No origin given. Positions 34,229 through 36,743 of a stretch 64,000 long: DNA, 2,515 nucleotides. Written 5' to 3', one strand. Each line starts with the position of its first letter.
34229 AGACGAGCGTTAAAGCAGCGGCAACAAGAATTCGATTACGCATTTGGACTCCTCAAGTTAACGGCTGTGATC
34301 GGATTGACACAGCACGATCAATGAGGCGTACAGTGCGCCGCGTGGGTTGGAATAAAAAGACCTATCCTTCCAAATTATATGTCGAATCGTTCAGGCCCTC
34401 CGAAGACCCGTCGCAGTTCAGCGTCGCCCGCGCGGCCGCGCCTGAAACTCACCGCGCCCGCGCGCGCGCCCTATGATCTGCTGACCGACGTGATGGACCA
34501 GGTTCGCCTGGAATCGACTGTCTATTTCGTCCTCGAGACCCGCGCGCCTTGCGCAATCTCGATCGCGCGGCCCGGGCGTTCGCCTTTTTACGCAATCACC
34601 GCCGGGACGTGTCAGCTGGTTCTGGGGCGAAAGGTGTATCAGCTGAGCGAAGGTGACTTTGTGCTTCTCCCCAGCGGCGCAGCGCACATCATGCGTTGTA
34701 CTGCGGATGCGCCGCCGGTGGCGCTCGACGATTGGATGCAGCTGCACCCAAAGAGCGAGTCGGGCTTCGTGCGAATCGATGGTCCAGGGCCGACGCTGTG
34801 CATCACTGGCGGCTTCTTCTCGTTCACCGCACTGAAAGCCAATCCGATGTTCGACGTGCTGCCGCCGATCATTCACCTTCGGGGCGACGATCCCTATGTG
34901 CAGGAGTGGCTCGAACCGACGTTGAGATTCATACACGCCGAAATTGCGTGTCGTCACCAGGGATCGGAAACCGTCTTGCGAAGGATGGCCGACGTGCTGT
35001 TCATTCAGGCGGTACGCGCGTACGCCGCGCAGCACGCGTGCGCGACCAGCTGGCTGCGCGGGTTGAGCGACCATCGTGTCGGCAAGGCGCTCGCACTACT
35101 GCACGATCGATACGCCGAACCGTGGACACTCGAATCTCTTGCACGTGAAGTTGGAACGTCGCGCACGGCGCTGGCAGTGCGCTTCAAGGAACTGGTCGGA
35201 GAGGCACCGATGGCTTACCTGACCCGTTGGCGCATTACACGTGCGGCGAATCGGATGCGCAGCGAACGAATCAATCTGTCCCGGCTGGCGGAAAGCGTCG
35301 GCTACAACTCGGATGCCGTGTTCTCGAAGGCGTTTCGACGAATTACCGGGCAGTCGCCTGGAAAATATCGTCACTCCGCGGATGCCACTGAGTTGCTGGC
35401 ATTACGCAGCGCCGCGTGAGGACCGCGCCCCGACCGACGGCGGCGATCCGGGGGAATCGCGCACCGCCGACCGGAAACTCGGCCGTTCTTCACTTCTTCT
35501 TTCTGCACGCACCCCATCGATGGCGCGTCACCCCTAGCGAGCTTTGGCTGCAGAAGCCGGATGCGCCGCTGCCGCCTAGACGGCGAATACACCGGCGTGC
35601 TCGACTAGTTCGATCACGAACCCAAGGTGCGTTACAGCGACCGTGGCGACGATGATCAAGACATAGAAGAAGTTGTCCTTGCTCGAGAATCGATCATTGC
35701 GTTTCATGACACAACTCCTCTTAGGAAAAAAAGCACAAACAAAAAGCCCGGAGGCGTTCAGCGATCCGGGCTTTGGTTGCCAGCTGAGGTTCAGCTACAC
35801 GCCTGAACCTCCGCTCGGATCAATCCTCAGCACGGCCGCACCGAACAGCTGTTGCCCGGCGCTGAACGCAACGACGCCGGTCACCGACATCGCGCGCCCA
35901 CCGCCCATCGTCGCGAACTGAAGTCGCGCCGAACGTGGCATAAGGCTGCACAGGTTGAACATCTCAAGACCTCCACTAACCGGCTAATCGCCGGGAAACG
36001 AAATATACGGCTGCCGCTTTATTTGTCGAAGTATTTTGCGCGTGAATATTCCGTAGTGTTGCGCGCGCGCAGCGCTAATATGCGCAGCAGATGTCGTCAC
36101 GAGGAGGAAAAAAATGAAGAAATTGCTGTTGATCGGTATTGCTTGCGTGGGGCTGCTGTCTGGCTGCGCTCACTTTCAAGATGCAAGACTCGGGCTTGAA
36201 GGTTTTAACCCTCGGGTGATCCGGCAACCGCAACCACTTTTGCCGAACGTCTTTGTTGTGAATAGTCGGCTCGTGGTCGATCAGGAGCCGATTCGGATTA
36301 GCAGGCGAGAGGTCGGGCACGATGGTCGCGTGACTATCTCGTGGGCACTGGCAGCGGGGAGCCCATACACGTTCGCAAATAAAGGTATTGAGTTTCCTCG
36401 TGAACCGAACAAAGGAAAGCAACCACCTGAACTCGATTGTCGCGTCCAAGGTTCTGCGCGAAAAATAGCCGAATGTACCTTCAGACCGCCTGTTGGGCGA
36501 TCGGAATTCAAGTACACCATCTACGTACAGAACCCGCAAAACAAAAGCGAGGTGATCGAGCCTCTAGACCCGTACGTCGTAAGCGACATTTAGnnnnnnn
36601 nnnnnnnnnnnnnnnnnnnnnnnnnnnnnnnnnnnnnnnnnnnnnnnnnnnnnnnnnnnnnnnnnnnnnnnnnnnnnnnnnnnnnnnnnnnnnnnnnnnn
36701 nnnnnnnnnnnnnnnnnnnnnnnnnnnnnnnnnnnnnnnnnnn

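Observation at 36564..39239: Cyclase-NB-ARC-TPR fusion: candidate single-protein sensor/second-messenger (conflict-type) system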

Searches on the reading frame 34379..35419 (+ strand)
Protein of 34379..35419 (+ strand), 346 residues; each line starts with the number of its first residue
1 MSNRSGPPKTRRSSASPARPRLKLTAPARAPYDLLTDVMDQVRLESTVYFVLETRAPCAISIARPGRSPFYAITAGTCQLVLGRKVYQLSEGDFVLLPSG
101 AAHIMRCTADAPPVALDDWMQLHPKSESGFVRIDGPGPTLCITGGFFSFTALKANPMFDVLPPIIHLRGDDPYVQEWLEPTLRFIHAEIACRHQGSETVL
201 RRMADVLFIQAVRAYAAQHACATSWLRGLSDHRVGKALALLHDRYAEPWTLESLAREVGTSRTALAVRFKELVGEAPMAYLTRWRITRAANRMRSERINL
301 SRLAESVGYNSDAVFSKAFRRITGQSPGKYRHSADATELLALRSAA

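Call 3: search_protein_families(library=pfam, proteins=[window:34379-35419:+], max_evalue=0.01)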
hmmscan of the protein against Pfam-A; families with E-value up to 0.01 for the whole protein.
window:34379-35419:+ (346 aa): 6 families
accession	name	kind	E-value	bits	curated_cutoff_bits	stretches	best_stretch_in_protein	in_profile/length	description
PF12852.13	Cupin_6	-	1.4e-37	129.6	26.7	1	33-216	1-182/183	Cupin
PF12833.13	HTH_18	-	6.6e-18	65.2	33.6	1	254-332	1-79/80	Helix-turn-helix domain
PF00165.29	HTH_AraC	-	7.8e-18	64.6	26.6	2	293-332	1-42/42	Bacterial regulatory helix-turn-helix proteins, AraC family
PF07883.17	Cupin_2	-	4e-06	26.9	27.2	1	70-114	21-65/70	Cupin domain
PF02311.25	AraC_binding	-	0.00013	22.2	21.1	1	72-103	28-59/135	AraC-like ligand binding domain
PF14525.12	AraC_binding_2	-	0.007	16.5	27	0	38-114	25-102/173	AraC-binding-like domain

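Call 88: search_protein_families(library=padloc, proteins=[window:34379-35419:+], max_evalue=0.001)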
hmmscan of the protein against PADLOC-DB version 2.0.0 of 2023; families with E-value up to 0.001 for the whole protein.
window:34379-35419:+ (346 aa): 0 families

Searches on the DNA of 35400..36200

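Call 81: search_rna_families(source=window, start=35400, end=36200, threshold=evalue, max_evalue=1)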
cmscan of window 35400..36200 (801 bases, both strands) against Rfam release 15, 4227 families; matches with E-value up to 1: 1.
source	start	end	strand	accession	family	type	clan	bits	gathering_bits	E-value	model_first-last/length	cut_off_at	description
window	36019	36116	+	RF02980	freshwater-2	Cis-reg;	-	21.2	49.9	0.95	1-84/84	no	freshwater-2 RNA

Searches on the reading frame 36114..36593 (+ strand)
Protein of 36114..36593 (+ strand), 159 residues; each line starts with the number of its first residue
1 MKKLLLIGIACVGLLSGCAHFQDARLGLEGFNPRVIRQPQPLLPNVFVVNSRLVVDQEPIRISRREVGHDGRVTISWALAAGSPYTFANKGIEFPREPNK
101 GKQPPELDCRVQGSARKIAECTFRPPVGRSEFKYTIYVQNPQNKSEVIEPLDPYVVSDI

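Call 3: search_protein_families(library=pfam, proteins=[window:36114-36593:+], max_evalue=0.01)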
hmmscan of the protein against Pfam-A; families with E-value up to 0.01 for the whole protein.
window:36114-36593:+ (159 aa): 0 families

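Call 4: search_protein_families(library=padloc, proteins=[window:36114-36593:+], max_evalue=0.01)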
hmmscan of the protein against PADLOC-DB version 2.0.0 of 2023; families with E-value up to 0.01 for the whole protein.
window:36114-36593:+ (159 aa): 0 families

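Call 5: search_protein_families(library=ncbifam, proteins=[window:36114-36593:+], max_evalue=0.01)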
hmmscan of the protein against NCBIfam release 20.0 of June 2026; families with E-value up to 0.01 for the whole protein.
window:36114-36593:+ (159 aa): 0 families

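Call 14: find_homologous_proteins(query=window:36114-36593:+, max_evalue=0.001)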
Query window:36114-36593:+ (159 aa): 32 proteins with E <= 0.001 among 48 candidates.
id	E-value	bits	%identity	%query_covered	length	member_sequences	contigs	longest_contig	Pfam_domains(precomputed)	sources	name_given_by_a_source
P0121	1.0e-102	359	100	100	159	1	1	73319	-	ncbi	ncbi:MAG: hypothetical protein ABJA83_00635 [Burkholderiaceae bacterium]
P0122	4.6e-85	301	84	100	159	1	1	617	-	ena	-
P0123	4.3e-67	243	67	100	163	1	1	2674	-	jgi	jgi:hypothetical protein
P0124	2.7e-64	234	69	99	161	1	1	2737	-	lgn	-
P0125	4.3e-61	223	67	100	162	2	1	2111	-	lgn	-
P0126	2.2e-60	221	65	100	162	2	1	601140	-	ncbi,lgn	-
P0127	4.3e-59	217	65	100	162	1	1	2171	-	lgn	-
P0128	7.8e-58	213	64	100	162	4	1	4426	-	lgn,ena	-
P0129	3.7e-54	201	60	100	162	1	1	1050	-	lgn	-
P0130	1.7e-52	195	60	100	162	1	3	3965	-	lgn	-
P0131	3.7e-52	194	60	99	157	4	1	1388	-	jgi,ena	-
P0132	3.0e-47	178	58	99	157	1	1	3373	-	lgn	-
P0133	3.2e-47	178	58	99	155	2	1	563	-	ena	-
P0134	7.8e-44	167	54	100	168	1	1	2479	-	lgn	-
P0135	3.4e-43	165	54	100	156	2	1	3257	-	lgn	-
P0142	1.2e-36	144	51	100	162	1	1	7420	-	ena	-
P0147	3.6e-29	119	45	97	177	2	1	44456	-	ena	-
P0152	3.1e-16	77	37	81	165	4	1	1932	-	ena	-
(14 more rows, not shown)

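Call 31: predict_structure(alignment_id=A2)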
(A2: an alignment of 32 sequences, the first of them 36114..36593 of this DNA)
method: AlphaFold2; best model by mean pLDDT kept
length: 159 residues; sequences in the alignment: 32
mean_pLDDT: 81.0   pTM: 0.70
mean pLDDT of the five models: 81.0, 80.7, 79.8, 79.8, 67.9
residues with pLDDT >= 90: 80; 70-90: 36; 50-70: 31; < 50: 12
segments of 3 or more residues with pLDDT < 50: 20-29
pLDDT, mean of each block of 10 residues (from residue 1): 54 53 46 65 92 91 93 94 90 76 84 92 91 93 93 91
secondary structure, 60 per line:
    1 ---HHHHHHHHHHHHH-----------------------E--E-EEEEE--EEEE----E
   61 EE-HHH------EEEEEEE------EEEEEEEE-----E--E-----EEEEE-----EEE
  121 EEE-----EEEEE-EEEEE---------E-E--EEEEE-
elements in order: H4-16 E45-49 E52-55 E60-62 E73-79 E86-93 E108-112 E118-123 E129-133 E135-139 E154-158

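Call 39: fold_search(model_id=the predicted structure, library=pdb)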
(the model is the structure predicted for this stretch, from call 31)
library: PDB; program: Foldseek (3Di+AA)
matches with E <= 10: 1663; with E <= 0.001: 2
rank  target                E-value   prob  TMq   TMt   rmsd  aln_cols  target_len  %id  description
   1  3njh_A                1.4e-04  1.00  0.44  0.55   4.6       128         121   15  D37A mutant of SO1698 protein, an aspartic peptidase from Shewanella oneidensis. (released 2010-07-14)
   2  3njh_C                4.8e-04  1.00  0.45  0.57   5.3       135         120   18  D37A mutant of SO1698 protein, an aspartic peptidase from Shewanella oneidensis. (released 2010-07-14)
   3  3njl                  1.2e-03  1.00  0.43  0.54   4.7       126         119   15  D116A mutant of SO1698 protein, an aspartic peptidase from Shewanella oneidensis, at pH7.5 (released 2010-07-21)
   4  3njh_D                1.8e-03  1.00  0.42  0.52   4.4       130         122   15  D37A mutant of SO1698 protein, an aspartic peptidase from Shewanella oneidensis. (released 2010-07-14)
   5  3njn_A                8.0e-03  0.98  0.38  0.50   8.1       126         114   18  Q118A mutant of SO1698 protein, an aspartic peptidase from Shewanella oneidensis (released 2010-07-21)
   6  9nsd_B                1.1e-02  0.47  0.24  0.18   9.4       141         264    9  Crystal structure of PvCSS-PvPTRAMP in complex with nanobody D7 (released 2026-01-21)
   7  2mw1_MODEL_1_A        1.4e-02  0.85  0.32  0.41  11.2       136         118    6  NMR structure of the protein NP_809137.1 from Bacteroides thetaiotaomicron (released 2014-11-12)
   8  9nsd_A                1.5e-02  0.38  0.21  0.15   9.5       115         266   10  Crystal structure of PvCSS-PvPTRAMP in complex with nanobody D7 (released 2026-01-21)
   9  9n5i_A                1.8e-02  0.63  0.29  0.19   8.9       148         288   10  Endogenous Pfs230D13-14 in complex with Pfs48/45 bound to anti-Pfs48/45 Fabs RUPA-71 and RUPA-44 (released 2025-10-15)
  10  7s7q_B                2.0e-02  0.35  0.26  0.18  10.4       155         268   11  Heterodimeric complex of Pf12 and Pf41 of Plasmodium falciparum (released 2022-03-02)
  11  3njj_A                2.6e-02  0.95  0.37  0.50   6.3       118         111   15  P115A mutant of SO1698 protein, an aspartic peptidase from Shewanella oneidensis (released 2010-07-21)
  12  7ua2_A                3.0e-02  0.41  0.28  0.26  12.1       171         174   11  Pfs230 D1 domain in complex with 230AL-18 (released 2023-02-15)
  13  9oz1_A                3.2e-02  0.60  0.28  0.08   8.3       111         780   10  Cryo-EM structure of chicken ROS1 in apo-state. Cryo-EM refinement is focused on the "leg" region of chicken ROS1. (released 2026-02-25)
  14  7u9w_A                3.8e-02  0.41  0.29  0.28  11.9       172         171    9  Pfs230 D1 domain in complex with 230AS-88 (released 2023-02-15)
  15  3n55_A                4.3e-02  0.87  0.36  0.47   6.8       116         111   15  SO1698 protein, an aspartic peptidase from Shewanella oneidensis. (released 2010-06-02)
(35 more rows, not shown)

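Call 40: search_solved_structures(query=A2, max_evalue=10, show_alignments=3)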
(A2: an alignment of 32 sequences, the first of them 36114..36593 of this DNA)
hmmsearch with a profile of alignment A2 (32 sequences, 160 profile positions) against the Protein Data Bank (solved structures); distinct sequences matched with E-value up to 10: 1.
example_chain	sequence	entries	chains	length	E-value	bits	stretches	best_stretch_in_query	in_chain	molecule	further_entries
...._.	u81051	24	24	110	1.1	12.5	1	80-149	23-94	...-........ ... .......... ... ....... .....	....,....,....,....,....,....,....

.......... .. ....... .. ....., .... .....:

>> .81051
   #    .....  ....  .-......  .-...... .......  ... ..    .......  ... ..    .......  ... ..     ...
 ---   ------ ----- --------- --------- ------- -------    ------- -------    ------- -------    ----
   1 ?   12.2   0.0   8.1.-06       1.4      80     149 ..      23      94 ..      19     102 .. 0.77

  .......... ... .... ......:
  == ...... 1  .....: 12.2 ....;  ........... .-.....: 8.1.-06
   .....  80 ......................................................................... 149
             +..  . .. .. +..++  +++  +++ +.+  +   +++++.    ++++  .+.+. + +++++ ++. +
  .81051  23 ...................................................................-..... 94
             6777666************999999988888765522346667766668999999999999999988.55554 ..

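Call 49: find_encoding_contigs(protein=P0147, flank=6000, max_places=3)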
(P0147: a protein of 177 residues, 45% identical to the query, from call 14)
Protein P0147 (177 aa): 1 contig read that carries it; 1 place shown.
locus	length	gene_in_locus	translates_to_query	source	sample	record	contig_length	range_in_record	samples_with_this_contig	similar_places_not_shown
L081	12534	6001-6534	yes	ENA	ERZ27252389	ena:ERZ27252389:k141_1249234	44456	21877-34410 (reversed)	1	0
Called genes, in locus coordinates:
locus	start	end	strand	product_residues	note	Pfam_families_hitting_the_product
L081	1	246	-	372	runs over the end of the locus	PF05222:AlaDh_PNT_N, PF07992:Pyr_redox_2 (weak), PF01262:AlaDh_PNT_C, PF01488:Shikimate_DH (weak), PF02826:2-Hacid_dh_C (weak), PF00070:Pyr_redox (weak)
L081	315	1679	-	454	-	PF00171:Aldedh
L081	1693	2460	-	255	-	PF07722:Peptidase_C26, PF00117:GATase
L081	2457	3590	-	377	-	PF00465:Fe-ADH, PF13685:Fe-ADH_2, PF25137:ADH_Fe_C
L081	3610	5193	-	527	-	PF00496:SBP_bac_5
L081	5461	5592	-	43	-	-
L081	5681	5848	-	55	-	-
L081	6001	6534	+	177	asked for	-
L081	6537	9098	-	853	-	PF13401:AAA_22 (faint), PF13191:AAA_16 (weak), PF25872:HTH_77, PF13176:TPR_7 (faint), PF13374:TPR_10 (faint), PF17874:TPR_MalT (weak), PF13424:TPR_12 (weak)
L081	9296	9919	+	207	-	PF13489:Methyltransf_23, PF13847:Methyltransf_31, PF08241:Methyltransf_11, PF08242:Methyltransf_12, PF13649:Methyltransf_25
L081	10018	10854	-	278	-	PF01569:PAP2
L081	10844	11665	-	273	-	PF00149:Metallophos, PF12850:Metallophos_2 (weak)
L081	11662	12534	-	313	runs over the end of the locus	PF00781:DAGK_cat, PF19279:YegS_C (faint)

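Call 50: find_encoding_contigs(protein=P0142, flank=6000, max_places=3)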
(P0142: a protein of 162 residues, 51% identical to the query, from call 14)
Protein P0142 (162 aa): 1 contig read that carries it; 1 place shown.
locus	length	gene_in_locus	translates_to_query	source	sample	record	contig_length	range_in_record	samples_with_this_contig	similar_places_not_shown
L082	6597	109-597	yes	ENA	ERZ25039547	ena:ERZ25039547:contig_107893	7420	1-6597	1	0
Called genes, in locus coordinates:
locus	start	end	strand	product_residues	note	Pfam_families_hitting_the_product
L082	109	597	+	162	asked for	-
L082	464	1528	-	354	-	PF12862:ANAPC5 (faint), PF13374:TPR_10 (faint), PF13424:TPR_12 (weak)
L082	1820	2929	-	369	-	PF13401:AAA_22 (weak), PF25872:HTH_77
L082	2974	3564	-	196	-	PF00211:Guanylate_cyc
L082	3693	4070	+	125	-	PF19581:Glyoxalase_7 (weak), PF00903:Glyoxalase (faint)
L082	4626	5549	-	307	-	PF00149:Metallophos, PF12850:Metallophos_2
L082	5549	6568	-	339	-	PF00781:DAGK_cat, PF19279:YegS_C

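Call 51: find_encoding_contigs(protein=P0152, flank=6000, max_places=3)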
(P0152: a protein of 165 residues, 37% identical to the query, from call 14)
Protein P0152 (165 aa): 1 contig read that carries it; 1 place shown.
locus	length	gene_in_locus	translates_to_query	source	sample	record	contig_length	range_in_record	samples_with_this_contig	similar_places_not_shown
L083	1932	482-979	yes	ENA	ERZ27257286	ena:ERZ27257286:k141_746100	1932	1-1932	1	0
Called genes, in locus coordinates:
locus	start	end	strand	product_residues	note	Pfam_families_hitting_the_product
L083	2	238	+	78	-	?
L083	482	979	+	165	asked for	-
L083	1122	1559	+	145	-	-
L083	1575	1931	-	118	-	?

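Call 61: search_protein_representatives(alignment_id=A2)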
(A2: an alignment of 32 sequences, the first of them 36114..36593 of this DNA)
Query: 32 sequences, 160 profile positions. Proteins with E-value up to 0.001 (for the whole library): 437; up to 1e-10: 164; up to 1e-30: 16. The best 150 are listed.
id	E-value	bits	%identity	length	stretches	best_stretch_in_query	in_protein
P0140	6.8e-64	231.1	-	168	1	1-159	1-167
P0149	1.6e-56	207.1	-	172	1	1-159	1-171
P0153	1.5e-48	181.1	-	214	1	1-157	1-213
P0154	2.0e-46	174.3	-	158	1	1-159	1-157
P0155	1.2e-45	171.7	-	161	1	1-157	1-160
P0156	2.3e-42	161.1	-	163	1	1-159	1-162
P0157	2.0e-39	151.6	-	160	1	1-159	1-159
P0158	1.1e-38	149.1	-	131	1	36-158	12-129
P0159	6.4e-38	146.6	-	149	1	1-158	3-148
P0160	1.2e-36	142.5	-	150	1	3-159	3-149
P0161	4.2e-34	134.2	-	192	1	2-159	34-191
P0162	2.1e-33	132.0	-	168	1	1-158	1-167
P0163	4.8e-33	130.8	-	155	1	1-158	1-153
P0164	6.5e-32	127.1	-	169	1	1-158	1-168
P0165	3.4e-31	124.8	-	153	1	1-158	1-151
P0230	7.6e-17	78.1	-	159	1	1-159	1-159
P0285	2.6e-12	63.4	-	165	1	1-159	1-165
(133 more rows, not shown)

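Call 62: find_encoding_contigs(protein=P0230, flank=5000, max_places=3)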
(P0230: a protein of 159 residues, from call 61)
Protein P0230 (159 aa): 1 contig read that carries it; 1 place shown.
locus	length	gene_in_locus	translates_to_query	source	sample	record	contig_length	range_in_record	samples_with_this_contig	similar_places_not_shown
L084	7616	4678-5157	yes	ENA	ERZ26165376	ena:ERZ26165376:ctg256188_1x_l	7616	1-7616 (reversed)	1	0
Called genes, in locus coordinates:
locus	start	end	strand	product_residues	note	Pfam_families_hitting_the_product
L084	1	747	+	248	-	?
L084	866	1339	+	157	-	-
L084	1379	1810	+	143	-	-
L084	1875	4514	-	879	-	PF00211:Guanylate_cyc, PF25872:HTH_77, PF13424:TPR_12 (weak), PF13374:TPR_10 (faint), PF17874:TPR_MalT, PF13424:TPR_12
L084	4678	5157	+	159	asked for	-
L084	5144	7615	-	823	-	?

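Call 63: find_encoding_contigs(protein=P0285, flank=5000, max_places=3)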
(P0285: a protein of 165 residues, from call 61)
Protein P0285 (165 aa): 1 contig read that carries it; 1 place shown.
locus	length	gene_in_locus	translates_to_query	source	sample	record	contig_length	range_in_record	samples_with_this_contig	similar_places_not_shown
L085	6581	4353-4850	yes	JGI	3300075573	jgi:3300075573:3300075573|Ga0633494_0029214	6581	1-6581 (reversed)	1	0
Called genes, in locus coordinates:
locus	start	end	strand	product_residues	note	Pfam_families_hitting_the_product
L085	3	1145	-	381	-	?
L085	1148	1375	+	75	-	-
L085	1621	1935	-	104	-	-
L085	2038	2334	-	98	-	-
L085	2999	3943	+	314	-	PF00196:GerE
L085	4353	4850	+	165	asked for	-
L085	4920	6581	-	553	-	?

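Call 65: search_protein_families(library=pfam, proteins=[window:36114-36593:+], max_evalue=1)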
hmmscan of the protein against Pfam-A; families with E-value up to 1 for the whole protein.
window:36114-36593:+ (159 aa): 0 families

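Call 92: search_protein_families(library=phrogs, proteins=[window:36114-36593:+], max_evalue=0.01)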
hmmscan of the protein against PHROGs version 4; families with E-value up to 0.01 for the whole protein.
window:36114-36593:+ (159 aa): 1 family
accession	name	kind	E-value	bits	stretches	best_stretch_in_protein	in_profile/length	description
phrog_1119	-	moron, auxiliary metabolic gene and host takeover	0.0067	17.8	0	1-22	1-22/78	Cor superinfection exclusion protein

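Call 93: fold_search(model_id=the predicted structure, library=viral)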
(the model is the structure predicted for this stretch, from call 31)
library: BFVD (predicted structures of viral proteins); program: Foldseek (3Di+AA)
matches with E <= 10: 609; with E <= 0.001: 0
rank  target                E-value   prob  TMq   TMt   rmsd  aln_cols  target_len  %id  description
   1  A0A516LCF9            5.5e-03  0.98  0.40  0.28   6.4       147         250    9  (no name in the UniProt tables at hand)
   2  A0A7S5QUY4            6.6e-03  0.99  0.38  0.57   4.2       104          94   10  (no name in the UniProt tables at hand)
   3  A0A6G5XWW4            8.9e-03  0.99  0.43  0.19   5.2       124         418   10  (no name in the UniProt tables at hand)
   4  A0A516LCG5            1.1e-02  0.89  0.32  0.17  10.2       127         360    9  (no name in the UniProt tables at hand)
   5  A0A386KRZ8            1.4e-02  0.98  0.38  0.50   5.7       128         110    9  Uncharacterized protein [Microbacterium phage ValentiniPuff]
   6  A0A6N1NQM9            1.4e-02  0.57  0.29  0.14  12.6       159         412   16  Uncharacterized protein [Tupanvirus soda lake]
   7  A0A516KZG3            1.8e-02  0.98  0.38  0.51   4.6       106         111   11  (no name in the UniProt tables at hand)
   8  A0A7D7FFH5            1.8e-02  0.82  0.32  0.40   6.1       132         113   10  (no name in the UniProt tables at hand)
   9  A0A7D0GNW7            2.1e-02  0.60  0.30  0.07  17.0       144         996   14  (no name in the UniProt tables at hand)
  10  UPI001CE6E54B         2.5e-02  0.75  0.29  0.17   7.5       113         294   12  (no name look-up for this kind of identifier)
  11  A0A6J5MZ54            2.8e-02  0.97  0.38  0.60   3.9        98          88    9  Uncharacterized protein [uncultured Caudovirales phage]
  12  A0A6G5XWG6            2.9e-02  0.99  0.42  0.12   4.0       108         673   11  (no name in the UniProt tables at hand)
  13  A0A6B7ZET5            2.9e-02  0.90  0.33  0.10   5.7       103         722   14  Uncharacterized protein [Klebsiella phage N1M2]
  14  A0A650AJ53            2.9e-02  0.23  0.21  0.19  17.0       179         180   11  (no name in the UniProt tables at hand)
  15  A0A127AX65            3.1e-02  0.77  0.31  0.37   6.7       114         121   10  Uncharacterized protein [Bacillus phage SP-15]
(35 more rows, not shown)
